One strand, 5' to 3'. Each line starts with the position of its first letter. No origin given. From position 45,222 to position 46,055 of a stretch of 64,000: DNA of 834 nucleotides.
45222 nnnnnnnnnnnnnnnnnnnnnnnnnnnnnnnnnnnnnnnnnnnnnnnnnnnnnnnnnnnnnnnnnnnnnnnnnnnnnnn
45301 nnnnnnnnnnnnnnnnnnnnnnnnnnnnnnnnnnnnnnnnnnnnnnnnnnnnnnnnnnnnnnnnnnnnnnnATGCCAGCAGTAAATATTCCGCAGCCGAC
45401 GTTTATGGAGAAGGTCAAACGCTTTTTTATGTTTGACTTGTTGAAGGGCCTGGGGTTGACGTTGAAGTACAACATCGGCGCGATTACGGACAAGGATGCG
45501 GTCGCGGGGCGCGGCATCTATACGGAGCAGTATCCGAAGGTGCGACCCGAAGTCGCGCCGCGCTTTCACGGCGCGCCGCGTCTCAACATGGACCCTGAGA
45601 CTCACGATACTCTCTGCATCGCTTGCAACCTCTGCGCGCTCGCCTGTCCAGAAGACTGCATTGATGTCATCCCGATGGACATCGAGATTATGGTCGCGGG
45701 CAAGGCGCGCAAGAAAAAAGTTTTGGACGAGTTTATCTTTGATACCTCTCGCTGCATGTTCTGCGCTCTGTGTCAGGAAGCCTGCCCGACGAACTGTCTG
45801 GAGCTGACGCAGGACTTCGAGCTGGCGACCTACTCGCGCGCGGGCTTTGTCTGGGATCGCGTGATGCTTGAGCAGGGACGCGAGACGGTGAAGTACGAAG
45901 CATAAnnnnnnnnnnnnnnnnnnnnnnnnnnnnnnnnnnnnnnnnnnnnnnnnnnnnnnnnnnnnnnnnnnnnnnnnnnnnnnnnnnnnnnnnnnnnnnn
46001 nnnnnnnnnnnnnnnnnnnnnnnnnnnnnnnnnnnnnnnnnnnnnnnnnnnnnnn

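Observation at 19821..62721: A repeat class of ~20 intergenic hairpins whose arms are tandem arrays of 7-9-nt units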

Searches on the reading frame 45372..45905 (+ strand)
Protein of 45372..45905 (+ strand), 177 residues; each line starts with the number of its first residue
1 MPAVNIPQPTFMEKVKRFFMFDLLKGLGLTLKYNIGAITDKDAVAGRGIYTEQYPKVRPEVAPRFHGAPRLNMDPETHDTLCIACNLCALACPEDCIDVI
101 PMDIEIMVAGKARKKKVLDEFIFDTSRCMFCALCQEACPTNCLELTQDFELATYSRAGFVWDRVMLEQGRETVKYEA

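Call 12: find_related_loci(query=window:45372-45905:+, collection=genome_contigs, flank=10000)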
Query window:45372-45905:+ (177 aa) in genome_contigs; peptide patterns used: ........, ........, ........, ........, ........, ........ (x = any residue, [..] = any of these).
500 stretches matched a pattern; 405 encode a relative of the query (tblastn E <= 1e-3); the best 80 are kept; 80 distinct loci.
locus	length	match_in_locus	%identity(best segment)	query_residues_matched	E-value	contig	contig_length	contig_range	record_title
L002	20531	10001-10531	93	1-177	3e-114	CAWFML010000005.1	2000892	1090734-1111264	MAG: Pyrinomonadaceae bacterium isolate MFD01916.bin.1.104 genome assembly, contig: contig_941, whole genome shotgun seq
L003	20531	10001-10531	94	1-177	3e-113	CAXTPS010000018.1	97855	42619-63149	MAG TPA_asm: uncultured Pyrinomonadaceae bacterium isolate public_SRR14722139_metawrap_bin.1 genome assembly, contig: pu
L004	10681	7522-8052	93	1-177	4e-113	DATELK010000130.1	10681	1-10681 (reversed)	MAG TPA_asm: Pyrinomonadaceae bacterium isolate SMAG_U8914 k141_81126, whole genome shotgun sequence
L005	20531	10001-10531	92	1-177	2e-112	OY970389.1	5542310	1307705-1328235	MAG: Pyrinomonadaceae bacterium isolate MFD09206.bin.c.1 genome assembly, chromosome: 1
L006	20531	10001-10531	92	1-177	3e-112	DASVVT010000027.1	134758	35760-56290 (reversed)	MAG TPA_asm: Pyrinomonadaceae bacterium isolate SMAG_U3350 k141_414959, whole genome shotgun sequence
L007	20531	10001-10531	92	1-177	4e-112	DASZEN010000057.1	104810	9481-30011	MAG TPA_asm: Pyrinomonadaceae bacterium isolate SMAG_U6495 k141_53885, whole genome shotgun sequence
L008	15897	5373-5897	93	1-175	6e-112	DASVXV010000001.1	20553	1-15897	MAG TPA_asm: Pyrinomonadaceae bacterium isolate SMAG_U2584 k141_300199, whole genome shotgun sequence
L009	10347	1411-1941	92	1-177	6e-112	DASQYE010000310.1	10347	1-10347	MAG TPA_asm: Pyrinomonadaceae bacterium isolate SMAG_U11057 k141_69574, whole genome shotgun sequence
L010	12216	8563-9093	91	1-177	2e-111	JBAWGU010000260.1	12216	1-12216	MAG: Pyrinomonadaceae bacterium isolate MFD04555_ilm_asm_bin4 k127_41013, whole genome shotgun sequence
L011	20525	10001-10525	92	1-175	2e-111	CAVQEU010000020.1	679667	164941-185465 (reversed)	MAG: uncultured Acidobacteriota bacterium isolate MFD09206.bin.1.160 genome assembly, contig: contig_5338, whole genome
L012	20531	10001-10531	91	1-177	1e-111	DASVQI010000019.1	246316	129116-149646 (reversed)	MAG TPA_asm: Pyrinomonadaceae bacterium isolate SMAG_U3204 k141_235318, whole genome shotgun sequence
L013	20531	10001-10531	91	1-177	5e-111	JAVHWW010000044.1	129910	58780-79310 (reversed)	MAG: Acidobacteriota bacterium isolate BP_25 scaffold_2477699, whole genome shotgun sequence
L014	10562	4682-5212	89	1-177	1e-110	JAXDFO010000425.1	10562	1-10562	MAG: Blastocatellia bacterium isolate BP_48 scaffold_2542366, whole genome shotgun sequence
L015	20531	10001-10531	89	1-177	9e-111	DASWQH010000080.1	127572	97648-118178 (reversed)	MAG TPA_asm: Pyrinomonadaceae bacterium isolate SMAG_U3489 k141_2699794, whole genome shotgun sequence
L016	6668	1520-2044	93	1-175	6e-111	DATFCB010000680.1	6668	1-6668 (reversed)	MAG TPA_asm: Pyrinomonadaceae bacterium isolate SMAG_U8543 k141_909974, whole genome shotgun sequence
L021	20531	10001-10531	90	1-177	4e-110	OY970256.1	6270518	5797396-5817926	MAG: Pyrinomonadaceae bacterium isolate MFD09212.bin.c.2 genome assembly, chromosome: 1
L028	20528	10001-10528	91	1-176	2e-109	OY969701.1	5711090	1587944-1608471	MAG: Pyrinomonadaceae bacterium isolate MFD04212.bin.c.1 genome assembly, chromosome: 1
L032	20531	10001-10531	90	1-177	5e-109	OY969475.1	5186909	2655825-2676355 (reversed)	MAG: Pyrinomonadaceae bacterium isolate MFD01916.bin.c.1 genome assembly, chromosome: 1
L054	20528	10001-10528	91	1-175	1e-107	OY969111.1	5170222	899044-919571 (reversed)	MAG: uncultured Acidobacteriota bacterium isolate MFD01916.bin.c.3 genome assembly, chromosome: 1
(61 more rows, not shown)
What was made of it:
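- On STRR (cyanobacterial heptanucleotide repeats): The relatives of the window are Pyrinomonadaceae MAGs, in Acidobacteriota (call 12).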

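Call 48: find_encoding_contigs(protein=window:45372-45905:+, flank=1500, max_places=10)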
Protein window:45372-45905:+ (177 aa): 3 contigs read that carry it; 2 places shown.
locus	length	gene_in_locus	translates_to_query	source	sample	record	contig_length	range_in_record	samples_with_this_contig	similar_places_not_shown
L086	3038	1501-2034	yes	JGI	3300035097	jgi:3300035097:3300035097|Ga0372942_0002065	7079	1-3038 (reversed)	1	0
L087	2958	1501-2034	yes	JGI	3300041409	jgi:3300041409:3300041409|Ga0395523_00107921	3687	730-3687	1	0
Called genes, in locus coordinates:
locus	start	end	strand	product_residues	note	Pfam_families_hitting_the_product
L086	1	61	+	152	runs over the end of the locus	PF04115:Ureidogly_lyase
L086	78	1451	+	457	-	PF00146:NADHdh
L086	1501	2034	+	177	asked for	PF13187:Fer4_9 (faint), PF12797:Fer4_2 (faint), PF13237:Fer4_10 (weak), PF14697:Fer4_21 (weak), PF12838:Fer4_7, PF13484:Fer4_16 (weak), PF00037:Fer4 (weak)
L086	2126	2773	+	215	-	PF00499:Oxidored_q3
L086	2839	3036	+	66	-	?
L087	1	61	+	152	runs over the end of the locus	PF04115:Ureidogly_lyase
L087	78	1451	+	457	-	PF00146:NADHdh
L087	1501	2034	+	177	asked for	PF13187:Fer4_9 (faint), PF12797:Fer4_2 (faint), PF13237:Fer4_10 (weak), PF14697:Fer4_21 (weak), PF12838:Fer4_7, PF13484:Fer4_16 (weak), PF00037:Fer4 (weak)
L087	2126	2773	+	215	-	PF00499:Oxidored_q3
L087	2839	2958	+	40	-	?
